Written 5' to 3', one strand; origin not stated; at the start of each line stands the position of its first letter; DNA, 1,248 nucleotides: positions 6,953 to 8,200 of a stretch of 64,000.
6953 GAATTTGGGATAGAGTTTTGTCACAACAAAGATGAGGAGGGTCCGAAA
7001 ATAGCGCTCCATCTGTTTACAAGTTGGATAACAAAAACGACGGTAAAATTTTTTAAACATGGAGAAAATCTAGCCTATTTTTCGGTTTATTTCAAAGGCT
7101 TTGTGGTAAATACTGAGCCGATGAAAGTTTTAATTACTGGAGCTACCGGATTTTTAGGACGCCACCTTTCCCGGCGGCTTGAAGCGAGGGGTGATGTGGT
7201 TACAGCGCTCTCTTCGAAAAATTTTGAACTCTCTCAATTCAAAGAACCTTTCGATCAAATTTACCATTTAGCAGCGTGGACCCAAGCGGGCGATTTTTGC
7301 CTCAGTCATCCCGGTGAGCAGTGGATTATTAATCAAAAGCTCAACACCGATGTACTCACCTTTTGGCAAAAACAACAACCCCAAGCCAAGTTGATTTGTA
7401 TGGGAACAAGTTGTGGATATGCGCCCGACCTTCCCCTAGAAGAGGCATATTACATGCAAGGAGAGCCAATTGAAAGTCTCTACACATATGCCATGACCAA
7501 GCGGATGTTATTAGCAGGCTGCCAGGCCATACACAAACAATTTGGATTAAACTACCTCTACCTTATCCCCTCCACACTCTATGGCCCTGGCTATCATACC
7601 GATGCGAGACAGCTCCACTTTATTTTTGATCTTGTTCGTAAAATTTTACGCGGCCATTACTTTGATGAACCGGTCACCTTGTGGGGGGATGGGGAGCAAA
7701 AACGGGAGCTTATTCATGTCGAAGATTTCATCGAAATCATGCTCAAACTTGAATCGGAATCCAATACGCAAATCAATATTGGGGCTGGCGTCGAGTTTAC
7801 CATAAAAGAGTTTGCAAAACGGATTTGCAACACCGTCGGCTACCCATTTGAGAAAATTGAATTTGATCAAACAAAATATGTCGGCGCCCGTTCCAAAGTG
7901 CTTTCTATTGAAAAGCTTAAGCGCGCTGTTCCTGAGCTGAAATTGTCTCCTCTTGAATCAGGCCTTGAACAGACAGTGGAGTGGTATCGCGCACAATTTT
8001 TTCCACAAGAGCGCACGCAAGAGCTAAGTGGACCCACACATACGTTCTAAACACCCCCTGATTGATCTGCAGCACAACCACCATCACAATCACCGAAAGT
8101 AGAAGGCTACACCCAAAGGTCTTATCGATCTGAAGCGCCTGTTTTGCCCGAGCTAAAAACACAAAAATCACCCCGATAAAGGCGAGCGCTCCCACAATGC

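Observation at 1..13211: O-antigen/capsule-type glycan locus in a lineage whose best-known members make only rough LOS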

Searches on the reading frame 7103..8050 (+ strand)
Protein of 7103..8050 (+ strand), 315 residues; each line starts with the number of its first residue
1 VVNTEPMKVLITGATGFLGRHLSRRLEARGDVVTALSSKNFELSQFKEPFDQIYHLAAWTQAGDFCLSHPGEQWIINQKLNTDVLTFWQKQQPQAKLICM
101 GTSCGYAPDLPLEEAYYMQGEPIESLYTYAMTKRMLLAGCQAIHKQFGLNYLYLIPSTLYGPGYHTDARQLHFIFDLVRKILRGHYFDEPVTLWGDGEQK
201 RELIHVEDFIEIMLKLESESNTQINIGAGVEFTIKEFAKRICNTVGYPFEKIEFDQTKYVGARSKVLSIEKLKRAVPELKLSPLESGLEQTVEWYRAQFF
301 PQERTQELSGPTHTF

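Call 3: search_protein_families(library=pfam, proteins=[window:7103-8050:+], max_evalue=0.01)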
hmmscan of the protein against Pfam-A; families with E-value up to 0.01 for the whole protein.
window:7103-8050:+ (315 aa): 3 families
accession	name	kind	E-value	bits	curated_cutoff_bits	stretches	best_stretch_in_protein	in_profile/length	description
PF01370.27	Epimerase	-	8e-43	147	20.9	1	9-227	1-240/240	NAD dependent epimerase/dehydratase family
PF16363.11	GDP_Man_Dehyd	-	2.2e-15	57.4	27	1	50-258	76-281/332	GDP-mannose 4,6 dehydratase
PF04321.23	RmlD_sub_bind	-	9e-06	25.4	27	1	7-83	1-84/287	RmlD substrate binding domain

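Call 9: search_protein_families(library=ncbifam, proteins=[window:7103-8050:+], max_evalue=0.00001)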
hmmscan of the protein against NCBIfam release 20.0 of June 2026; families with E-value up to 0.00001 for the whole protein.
window:7103-8050:+ (315 aa): 10 families
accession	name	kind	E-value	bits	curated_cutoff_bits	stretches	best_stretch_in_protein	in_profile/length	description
NF047922.1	GDPFucSynFcl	equivalog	5e-36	124.7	500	1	8-296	4-302/308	GDP-L-fucose synthase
TIGR01181.1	dTDP_gluc_dehyt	equivalog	2.2e-14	53.3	365.1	1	51-297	75-313/321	dTDP-glucose 4,6-dehydratase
TIGR01777.1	yfcH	hypoth_equivalog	2e-09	37.5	207.35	0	9-41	1-33/292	TIGR01777 family oxidoreductase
TIGR04180.1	EDH_00030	hypoth_equivalog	3.5e-09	36.2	475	0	49-266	70-276/297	NAD-dependent 4,6-dehydratase LegB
NF008872.0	PRK11908.1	equivalog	1e-08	34.6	294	0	121-246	140-272/349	bifunctional UDP-4-keto-pentose/UDP-xylose synthase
NF007490.0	PRK10084.1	subfamily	1.2e-07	31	649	0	141-297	179-336/361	dTDP-glucose 4,6-dehydratase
TIGR02197.1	heptose_epim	equivalog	6.4e-07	28.8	274.6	0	160-297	171-315/316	ADP-glyceromanno-heptose 6-epimerase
TIGR03466.1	HpnA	hypoth_equivalog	6.9e-07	28.5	367.65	0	7-43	1-37/327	hopanoid-associated sugar epimerase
TIGR01179.1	galE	equivalog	6.9e-06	25.1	262.3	0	193-254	212-284/332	UDP-glucose 4-epimerase GalE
NF050030.1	thlkprotThyD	equivalog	7.4e-06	25.3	400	0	7-40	1-34/305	thylakoid membrane protein ThyD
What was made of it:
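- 7103..8050 (+): GDP-fucose-synthase-like (Fcl-type) epimerase / C4-reductase. NCBIfam Fcl scores 125 bits, below the 500-bit cut-off (call 9).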

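Call 25: search_solved_structures(query=window:7103-8050:+, max_evalue=1e-10)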
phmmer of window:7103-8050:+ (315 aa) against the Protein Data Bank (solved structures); distinct sequences matched with E-value up to 1e-10: 25.
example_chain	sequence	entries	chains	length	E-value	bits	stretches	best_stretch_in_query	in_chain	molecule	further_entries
1bsv_A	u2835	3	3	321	2e-27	99.3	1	7-296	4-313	PROTEIN (GDP-FUCOSE SYNTHETASE) | GDP-FUCOSE SYNTHETASE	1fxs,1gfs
1e6u_A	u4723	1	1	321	3.5e-27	98.5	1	7-296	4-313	GDP-FUCOSE SYNTHETASE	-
1e7q_A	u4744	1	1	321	3.6e-27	98.5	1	7-296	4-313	GDP-FUCOSE SYNTHETASE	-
1bws_A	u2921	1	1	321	5.2e-27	97.9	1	7-296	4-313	PROTEIN (GDP-4-KETO-6-DEOXY-D-MANNOSE EPIMERASE/REDUCTASE)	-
1e7s_A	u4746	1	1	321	5.7e-27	97.8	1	7-296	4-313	GDP-FUCOSE SYNTHETASE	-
1e7r_A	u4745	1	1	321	4.2e-26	95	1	7-296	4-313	GDP-FUCOSE SYNTHETASE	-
7ll6_A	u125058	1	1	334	6.8e-23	84.4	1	7-288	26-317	GDP-L-fucose synthase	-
4b8w_A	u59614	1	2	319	7.2e-23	84.3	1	5-298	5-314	GDP-L-FUCOSE SYNTHASE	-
4b8z_A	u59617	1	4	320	7.2e-23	84.3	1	5-298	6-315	GDP-L-FUCOSE SYNTHASE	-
4bkp_A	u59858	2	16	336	7.4e-23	84.3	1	5-299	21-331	GDP-L-FUCOSE SYNTHASE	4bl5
8du0_A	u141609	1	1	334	7.7e-23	84.2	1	7-288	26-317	GDP-L-fucose synthase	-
4e5y_A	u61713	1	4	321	9.6e-23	83.9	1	6-299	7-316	GDP-L-fucose synthase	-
4gll_A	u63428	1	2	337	6.8e-19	71.3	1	7-310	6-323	UDP-glucuronic acid decarboxylase 1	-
8ewu_A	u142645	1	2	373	8.6e-19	70.9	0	173-297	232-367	GDP-L-fucose synthase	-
2b69_A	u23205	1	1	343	1.9e-18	69.8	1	7-302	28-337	UDP-glucuronate decarboxylase 1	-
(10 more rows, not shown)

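Call 42: search_solved_structures(query=window:7103-8050:+, max_evalue=1e-24, show_alignments=1)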
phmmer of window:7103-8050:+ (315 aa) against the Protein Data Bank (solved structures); distinct sequences matched with E-value up to 1e-24: 6.
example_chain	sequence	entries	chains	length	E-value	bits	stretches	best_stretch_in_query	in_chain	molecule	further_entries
1bsv_A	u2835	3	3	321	2e-27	99.3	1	7-296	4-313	PROTEIN (GDP-FUCOSE SYNTHETASE) | GDP-FUCOSE SYNTHETASE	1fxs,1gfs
1e6u_A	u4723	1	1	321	3.5e-27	98.5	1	7-296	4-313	GDP-FUCOSE SYNTHETASE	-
1e7q_A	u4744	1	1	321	3.6e-27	98.5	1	7-296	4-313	GDP-FUCOSE SYNTHETASE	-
1bws_A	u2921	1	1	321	5.2e-27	97.9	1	7-296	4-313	PROTEIN (GDP-4-KETO-6-DEOXY-D-MANNOSE EPIMERASE/REDUCTASE)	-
1e7s_A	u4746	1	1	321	5.7e-27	97.8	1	7-296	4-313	GDP-FUCOSE SYNTHETASE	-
1e7r_A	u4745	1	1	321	4.2e-26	95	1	7-296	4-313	GDP-FUCOSE SYNTHETASE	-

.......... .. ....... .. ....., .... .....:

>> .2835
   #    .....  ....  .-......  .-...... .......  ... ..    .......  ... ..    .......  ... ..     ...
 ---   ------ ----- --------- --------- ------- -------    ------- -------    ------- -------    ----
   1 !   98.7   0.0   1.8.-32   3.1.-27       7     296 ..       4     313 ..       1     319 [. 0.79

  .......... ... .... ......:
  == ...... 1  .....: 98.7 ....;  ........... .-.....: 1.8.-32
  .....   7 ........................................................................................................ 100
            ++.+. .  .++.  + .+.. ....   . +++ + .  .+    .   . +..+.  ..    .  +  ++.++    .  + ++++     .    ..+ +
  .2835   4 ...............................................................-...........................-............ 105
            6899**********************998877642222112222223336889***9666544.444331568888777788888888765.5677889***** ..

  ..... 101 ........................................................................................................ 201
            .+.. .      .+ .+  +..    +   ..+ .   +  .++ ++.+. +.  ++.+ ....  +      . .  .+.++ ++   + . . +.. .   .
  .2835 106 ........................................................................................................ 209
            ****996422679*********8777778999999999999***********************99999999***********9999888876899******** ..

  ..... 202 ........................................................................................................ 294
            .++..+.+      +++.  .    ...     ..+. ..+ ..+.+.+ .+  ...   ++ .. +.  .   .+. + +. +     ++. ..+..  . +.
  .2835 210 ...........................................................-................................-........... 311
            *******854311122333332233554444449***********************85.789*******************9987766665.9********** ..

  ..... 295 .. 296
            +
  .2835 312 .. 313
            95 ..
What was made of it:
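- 7103..8050 (+): The equivalents of Ser107, Cys109, Tyr136, Lys140 and His179 are all retained in the alignment (calls 25, 42).
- On GDP-L-fucose synthase (Fcl) family: All five residues are aligned and conserved (call 42).
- Closest known: Campylobacter jejuni capsule heptose-modification pathway. Different: A 3-C-methyltransferase is inserted in the pathway, and the reductase keeps the Fcl epimerase residues (call 42).
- The reductase keeps all five Fcl catalytic residues (call 42).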
